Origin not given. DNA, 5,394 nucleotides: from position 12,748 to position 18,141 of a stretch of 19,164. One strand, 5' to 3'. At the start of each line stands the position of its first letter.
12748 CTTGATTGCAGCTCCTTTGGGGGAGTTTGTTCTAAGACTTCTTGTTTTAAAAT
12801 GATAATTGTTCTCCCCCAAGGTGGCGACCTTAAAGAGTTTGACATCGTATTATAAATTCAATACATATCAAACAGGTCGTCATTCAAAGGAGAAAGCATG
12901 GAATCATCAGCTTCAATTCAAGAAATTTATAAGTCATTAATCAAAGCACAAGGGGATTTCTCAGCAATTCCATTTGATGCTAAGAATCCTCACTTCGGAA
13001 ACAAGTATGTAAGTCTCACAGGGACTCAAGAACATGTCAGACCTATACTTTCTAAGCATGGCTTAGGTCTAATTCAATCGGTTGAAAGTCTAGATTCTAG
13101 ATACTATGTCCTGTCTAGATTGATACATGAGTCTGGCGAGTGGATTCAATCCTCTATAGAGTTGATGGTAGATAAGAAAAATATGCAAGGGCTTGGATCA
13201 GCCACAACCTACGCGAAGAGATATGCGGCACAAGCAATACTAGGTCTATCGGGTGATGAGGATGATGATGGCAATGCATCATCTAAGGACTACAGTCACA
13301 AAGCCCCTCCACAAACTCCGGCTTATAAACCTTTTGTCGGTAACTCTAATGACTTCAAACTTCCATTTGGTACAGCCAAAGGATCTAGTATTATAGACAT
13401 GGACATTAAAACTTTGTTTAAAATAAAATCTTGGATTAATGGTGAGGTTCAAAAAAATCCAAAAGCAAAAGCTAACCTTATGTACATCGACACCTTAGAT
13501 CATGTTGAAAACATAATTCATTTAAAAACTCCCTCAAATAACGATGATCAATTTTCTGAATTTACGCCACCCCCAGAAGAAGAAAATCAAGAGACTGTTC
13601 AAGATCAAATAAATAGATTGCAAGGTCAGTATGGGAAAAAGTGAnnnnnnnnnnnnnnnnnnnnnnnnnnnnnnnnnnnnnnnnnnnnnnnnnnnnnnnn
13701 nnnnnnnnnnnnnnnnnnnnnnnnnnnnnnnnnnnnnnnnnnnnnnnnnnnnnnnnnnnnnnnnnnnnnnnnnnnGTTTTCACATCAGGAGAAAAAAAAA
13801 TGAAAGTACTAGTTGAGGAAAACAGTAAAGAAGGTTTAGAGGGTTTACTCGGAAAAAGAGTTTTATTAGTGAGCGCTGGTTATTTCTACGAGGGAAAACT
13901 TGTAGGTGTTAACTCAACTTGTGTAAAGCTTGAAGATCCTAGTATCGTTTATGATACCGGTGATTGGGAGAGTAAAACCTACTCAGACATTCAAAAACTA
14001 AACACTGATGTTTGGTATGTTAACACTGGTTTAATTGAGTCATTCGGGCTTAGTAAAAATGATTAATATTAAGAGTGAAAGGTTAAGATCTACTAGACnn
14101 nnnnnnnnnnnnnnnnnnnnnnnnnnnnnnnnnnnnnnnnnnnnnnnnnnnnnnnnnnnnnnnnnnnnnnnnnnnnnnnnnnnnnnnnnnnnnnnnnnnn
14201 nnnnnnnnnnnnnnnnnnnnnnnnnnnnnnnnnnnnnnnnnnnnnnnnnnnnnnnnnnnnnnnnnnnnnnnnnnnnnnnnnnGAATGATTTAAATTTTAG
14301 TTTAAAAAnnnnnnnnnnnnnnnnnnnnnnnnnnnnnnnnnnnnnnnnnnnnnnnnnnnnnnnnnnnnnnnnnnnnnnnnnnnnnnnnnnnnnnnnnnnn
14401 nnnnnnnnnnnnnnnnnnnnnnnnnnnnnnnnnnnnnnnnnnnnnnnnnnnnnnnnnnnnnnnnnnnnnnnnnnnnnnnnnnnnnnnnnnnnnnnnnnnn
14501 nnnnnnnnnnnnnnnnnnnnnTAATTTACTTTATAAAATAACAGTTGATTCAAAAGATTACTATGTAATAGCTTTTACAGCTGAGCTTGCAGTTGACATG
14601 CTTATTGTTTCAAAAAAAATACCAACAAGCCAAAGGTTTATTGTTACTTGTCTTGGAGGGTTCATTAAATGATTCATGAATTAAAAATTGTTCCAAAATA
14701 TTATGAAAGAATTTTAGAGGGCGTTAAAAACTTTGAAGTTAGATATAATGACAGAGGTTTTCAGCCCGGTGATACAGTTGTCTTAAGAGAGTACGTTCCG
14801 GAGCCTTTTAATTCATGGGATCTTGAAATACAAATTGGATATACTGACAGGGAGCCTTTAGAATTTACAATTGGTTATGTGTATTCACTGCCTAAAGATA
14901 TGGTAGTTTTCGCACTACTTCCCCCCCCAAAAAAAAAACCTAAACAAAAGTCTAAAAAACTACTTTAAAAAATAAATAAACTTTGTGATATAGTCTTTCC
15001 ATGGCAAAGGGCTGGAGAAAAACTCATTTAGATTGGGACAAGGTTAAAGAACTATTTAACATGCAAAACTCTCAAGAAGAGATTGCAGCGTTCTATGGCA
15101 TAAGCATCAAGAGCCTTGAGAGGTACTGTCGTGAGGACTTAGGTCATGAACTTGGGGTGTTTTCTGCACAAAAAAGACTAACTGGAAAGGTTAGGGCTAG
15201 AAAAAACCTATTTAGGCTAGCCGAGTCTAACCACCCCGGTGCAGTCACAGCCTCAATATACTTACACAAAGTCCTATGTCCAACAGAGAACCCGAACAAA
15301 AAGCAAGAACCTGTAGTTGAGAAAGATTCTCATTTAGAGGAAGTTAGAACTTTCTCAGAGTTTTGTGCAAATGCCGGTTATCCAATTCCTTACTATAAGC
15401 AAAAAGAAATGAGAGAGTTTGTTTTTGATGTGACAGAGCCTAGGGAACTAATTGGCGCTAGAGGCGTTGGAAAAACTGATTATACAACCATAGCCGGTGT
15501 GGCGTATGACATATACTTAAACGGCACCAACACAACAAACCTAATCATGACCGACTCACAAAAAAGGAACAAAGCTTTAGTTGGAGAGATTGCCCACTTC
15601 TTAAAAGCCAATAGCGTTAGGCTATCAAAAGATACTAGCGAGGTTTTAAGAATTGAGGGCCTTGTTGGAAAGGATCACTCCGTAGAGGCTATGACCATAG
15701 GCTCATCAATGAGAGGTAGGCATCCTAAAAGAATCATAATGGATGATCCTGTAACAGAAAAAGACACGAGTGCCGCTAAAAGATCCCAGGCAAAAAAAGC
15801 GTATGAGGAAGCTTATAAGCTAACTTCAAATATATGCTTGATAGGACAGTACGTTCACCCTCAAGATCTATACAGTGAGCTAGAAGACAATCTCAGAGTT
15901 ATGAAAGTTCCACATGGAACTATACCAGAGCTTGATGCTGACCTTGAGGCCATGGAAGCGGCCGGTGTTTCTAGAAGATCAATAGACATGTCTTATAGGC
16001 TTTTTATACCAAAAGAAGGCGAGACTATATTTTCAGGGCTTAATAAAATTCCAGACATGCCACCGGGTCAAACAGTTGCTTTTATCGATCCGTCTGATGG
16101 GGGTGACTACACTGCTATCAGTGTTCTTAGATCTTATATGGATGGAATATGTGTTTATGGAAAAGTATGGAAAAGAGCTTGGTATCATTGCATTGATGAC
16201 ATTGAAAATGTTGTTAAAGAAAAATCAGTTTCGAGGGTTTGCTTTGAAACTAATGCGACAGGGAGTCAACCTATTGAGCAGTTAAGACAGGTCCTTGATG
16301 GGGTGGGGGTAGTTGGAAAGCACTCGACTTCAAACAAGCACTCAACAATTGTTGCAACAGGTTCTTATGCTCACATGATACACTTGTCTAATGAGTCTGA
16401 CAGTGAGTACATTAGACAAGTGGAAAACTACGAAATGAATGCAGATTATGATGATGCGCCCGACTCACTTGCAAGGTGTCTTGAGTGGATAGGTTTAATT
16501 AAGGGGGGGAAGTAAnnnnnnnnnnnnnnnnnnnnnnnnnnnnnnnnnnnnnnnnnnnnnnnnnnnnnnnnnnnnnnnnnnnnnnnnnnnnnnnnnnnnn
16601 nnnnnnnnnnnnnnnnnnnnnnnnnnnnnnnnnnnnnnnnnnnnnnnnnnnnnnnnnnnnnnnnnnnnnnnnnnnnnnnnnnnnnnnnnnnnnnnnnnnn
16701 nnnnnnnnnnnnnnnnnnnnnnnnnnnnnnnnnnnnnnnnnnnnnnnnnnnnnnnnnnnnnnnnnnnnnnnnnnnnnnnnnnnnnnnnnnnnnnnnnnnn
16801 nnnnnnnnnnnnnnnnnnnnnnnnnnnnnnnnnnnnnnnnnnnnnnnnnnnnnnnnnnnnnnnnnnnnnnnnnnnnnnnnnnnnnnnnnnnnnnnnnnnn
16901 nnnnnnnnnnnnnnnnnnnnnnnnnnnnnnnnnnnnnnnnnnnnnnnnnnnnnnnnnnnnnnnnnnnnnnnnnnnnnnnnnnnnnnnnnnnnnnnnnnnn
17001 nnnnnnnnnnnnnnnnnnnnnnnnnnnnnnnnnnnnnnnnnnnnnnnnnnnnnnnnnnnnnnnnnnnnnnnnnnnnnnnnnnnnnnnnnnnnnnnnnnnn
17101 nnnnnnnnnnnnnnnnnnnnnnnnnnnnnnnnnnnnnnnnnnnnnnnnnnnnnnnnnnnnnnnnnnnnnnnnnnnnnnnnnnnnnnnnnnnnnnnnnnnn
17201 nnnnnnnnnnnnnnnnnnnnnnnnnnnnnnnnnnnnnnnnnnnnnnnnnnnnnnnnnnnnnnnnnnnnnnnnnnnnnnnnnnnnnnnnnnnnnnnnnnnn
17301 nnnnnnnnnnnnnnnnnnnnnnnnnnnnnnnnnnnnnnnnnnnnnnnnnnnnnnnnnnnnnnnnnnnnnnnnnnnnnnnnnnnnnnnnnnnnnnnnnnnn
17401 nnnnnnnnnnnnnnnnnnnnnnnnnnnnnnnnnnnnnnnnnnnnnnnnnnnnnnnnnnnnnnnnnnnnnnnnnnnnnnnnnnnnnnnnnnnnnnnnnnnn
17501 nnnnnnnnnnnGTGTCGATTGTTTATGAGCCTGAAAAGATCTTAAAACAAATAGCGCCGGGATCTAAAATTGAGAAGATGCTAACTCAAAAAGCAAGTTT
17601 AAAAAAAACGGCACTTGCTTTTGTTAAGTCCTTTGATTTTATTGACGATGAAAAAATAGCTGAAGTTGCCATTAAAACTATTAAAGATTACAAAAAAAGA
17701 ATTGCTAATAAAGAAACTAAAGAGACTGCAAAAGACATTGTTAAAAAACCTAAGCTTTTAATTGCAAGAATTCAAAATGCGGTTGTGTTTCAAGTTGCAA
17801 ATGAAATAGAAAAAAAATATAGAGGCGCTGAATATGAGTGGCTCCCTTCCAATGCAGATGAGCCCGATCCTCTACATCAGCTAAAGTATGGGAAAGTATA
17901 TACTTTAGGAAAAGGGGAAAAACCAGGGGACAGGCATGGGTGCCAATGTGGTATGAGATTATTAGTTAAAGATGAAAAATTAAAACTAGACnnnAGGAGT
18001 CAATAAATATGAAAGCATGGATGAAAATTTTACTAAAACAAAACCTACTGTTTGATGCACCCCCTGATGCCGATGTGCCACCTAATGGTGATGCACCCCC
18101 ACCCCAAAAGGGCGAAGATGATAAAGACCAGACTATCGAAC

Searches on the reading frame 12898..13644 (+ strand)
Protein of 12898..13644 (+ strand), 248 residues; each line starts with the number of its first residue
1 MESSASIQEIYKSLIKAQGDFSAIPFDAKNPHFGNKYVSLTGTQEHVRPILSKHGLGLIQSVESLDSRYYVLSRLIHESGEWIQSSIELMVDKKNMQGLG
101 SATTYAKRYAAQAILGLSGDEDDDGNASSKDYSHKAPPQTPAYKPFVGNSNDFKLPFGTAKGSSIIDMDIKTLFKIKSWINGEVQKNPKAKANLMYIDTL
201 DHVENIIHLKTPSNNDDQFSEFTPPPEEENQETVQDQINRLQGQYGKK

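Call 21: search_protein_families(library=pfam, proteins=[window:12898-13641:+], max_evalue=0.1)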
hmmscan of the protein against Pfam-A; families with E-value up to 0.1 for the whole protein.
window:12898-13641:+ (248 aa): 1 family
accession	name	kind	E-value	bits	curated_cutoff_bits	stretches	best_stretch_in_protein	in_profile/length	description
PF04404.17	ERF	-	2.9e-21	76.5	25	1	10-136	1-137/153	ERF superfamily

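Call 51: find_encoding_contigs(protein=window:12898-13644:+, flank=10000, max_places=6)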
Protein window:12898-13644:+ (248 aa): 2 contigs read that carry it; 1 place shown.
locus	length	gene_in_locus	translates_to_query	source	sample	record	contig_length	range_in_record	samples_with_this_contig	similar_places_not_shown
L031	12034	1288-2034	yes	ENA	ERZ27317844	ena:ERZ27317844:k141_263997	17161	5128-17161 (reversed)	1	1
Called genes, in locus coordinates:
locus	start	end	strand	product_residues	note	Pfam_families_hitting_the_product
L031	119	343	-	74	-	-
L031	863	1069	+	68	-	-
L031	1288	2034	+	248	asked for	PF04404:ERF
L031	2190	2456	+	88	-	-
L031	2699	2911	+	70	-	-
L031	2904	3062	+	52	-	-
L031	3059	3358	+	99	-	PF12961:DUF3850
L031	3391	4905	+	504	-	-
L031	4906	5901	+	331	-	-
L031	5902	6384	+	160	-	-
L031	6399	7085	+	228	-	-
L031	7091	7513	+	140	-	-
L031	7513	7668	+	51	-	-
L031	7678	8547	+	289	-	-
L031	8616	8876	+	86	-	-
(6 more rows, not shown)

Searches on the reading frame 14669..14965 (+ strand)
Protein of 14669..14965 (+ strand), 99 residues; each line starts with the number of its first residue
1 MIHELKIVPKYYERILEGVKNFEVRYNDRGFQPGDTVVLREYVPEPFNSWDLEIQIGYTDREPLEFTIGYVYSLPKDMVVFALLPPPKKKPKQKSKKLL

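Call 82: search_protein_families(library=pfam, proteins=[window:14669-14965:+], max_evalue=0.1)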
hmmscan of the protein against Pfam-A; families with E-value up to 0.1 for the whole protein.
window:14669-14965:+ (99 aa): 2 families
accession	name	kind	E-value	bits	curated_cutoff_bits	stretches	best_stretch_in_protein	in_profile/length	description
PF12961.13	DUF3850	-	1.3e-16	60.9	22.9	1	2-71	1-73/77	Domain of unknown function (DUF3850)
PF04266.20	ASCH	-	0.002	19.3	21.2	1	5-39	1-37/103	ASCH domain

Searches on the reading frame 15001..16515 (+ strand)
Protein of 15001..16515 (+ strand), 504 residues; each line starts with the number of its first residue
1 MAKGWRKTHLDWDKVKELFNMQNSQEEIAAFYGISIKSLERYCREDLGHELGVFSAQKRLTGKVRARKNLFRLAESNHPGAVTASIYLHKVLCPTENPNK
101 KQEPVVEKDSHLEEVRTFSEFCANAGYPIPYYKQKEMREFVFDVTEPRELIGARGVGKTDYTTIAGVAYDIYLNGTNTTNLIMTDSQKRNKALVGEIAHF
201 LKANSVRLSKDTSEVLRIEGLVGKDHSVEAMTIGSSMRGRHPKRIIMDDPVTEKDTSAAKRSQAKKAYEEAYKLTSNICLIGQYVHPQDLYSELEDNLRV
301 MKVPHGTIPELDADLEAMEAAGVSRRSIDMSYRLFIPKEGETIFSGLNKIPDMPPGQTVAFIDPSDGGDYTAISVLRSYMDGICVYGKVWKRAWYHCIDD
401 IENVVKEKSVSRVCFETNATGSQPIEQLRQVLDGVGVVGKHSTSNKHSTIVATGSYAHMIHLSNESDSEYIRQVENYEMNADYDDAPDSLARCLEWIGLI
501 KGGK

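Call 21: search_protein_families(library=pfam, proteins=[window:15001-16512:+], max_evalue=0.1)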
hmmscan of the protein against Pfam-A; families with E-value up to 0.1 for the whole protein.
window:15001-16512:+ (504 aa): 1 family
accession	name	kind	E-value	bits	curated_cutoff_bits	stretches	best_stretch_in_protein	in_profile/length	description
PF17289.8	Terminase_6C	-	0.0044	17.5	22.6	1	362-449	3-96/155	Terminase RNaseH-like domain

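Call 52: find_encoding_contigs(protein=window:15001-16515:+, flank=10000, max_places=6)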
Protein window:15001-16515:+ (504 aa): 5 contigs read that carry it; 5 places shown.
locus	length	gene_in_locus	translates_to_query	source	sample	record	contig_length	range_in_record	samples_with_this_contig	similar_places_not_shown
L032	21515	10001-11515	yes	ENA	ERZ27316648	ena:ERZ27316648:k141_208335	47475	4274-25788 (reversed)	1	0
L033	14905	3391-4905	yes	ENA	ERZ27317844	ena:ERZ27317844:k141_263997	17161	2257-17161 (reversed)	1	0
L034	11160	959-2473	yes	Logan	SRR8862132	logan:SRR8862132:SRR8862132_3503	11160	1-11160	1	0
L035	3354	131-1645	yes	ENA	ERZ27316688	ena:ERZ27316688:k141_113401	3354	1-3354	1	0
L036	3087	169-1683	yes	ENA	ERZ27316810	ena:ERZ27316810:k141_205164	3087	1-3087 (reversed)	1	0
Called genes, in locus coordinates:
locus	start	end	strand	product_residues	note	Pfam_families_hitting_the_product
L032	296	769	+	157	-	-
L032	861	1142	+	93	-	-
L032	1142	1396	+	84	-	-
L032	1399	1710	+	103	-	-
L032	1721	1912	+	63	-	-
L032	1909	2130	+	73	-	-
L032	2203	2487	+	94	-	-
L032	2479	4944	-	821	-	PF05272:VapE-like_dom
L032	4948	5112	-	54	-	-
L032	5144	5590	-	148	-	PF08774:VRR_NUC (weak)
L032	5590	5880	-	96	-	PF12961:DUF3850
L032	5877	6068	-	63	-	-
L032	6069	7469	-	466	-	PF00270:DEAD, PF04851:ResIII, PF18766:SWI2_SNF2 (weak), PF09848:SLFN-g3_helicase (faint), PF13307:Helicase_C_2 (faint), PF00271:Helicase_C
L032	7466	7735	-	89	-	-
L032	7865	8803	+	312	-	PF09588:YqaJ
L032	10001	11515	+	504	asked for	-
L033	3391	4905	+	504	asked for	-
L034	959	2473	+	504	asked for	-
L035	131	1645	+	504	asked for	-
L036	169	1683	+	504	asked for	-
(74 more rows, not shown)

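Call 99: search_protein_families(library=phrogs, proteins=[window:15001-16512:+], max_evalue=0.01)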
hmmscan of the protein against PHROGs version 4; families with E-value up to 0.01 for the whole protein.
window:15001-16512:+ (504 aa): 5 families
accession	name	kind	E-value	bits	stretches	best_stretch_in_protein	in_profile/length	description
phrog_38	-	head and packaging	6.5e-37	128.6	1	153-497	313-703/760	terminase large subunit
phrog_5573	-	head and packaging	3.1e-06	27.8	1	385-496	114-233/250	terminase large subunit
phrog_2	-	head and packaging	0.00013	21.8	0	351-491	475-586/807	terminase large subunit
phrog_4758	-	head and packaging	0.0046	17.3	1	209-296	127-219/243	terminase large subunit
phrog_12540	-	unknown function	0.0096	17.1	0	8-92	25-101/153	-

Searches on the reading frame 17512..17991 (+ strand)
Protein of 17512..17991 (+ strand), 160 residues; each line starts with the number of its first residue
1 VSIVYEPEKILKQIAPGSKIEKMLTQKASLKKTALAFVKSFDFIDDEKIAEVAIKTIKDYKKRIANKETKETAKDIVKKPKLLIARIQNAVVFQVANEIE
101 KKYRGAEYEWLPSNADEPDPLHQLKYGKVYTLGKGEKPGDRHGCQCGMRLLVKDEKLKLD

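Call 21: search_protein_families(library=pfam, proteins=[window:17512-17991:+], max_evalue=0.1)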
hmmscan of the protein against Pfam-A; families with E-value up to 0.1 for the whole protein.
window:17512-17991:+ (160 aa): 4 families
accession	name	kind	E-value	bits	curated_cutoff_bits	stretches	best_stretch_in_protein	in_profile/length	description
PF08644.17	SPT16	-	0.0058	17.4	25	1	17-82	48-112/112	FACT complex subunit (SPT16/CDC68)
PF15518.12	L_protein_N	-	0.012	16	27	1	48-104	6-59/178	L protein N-terminus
PF12950.13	TaqI_C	-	0.013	16.2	26.5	1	48-98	8-58/118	TaqI-like C-terminal specificity domain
PF14658.12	EF-hand_9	-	0.09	13.7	37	0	40-72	3-35/66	EF-hand domain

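Call 99: search_protein_families(library=phrogs, proteins=[window:17512-17991:+], max_evalue=0.01)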
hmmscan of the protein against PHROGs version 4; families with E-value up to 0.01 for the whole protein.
window:17512-17991:+ (160 aa): 0 families
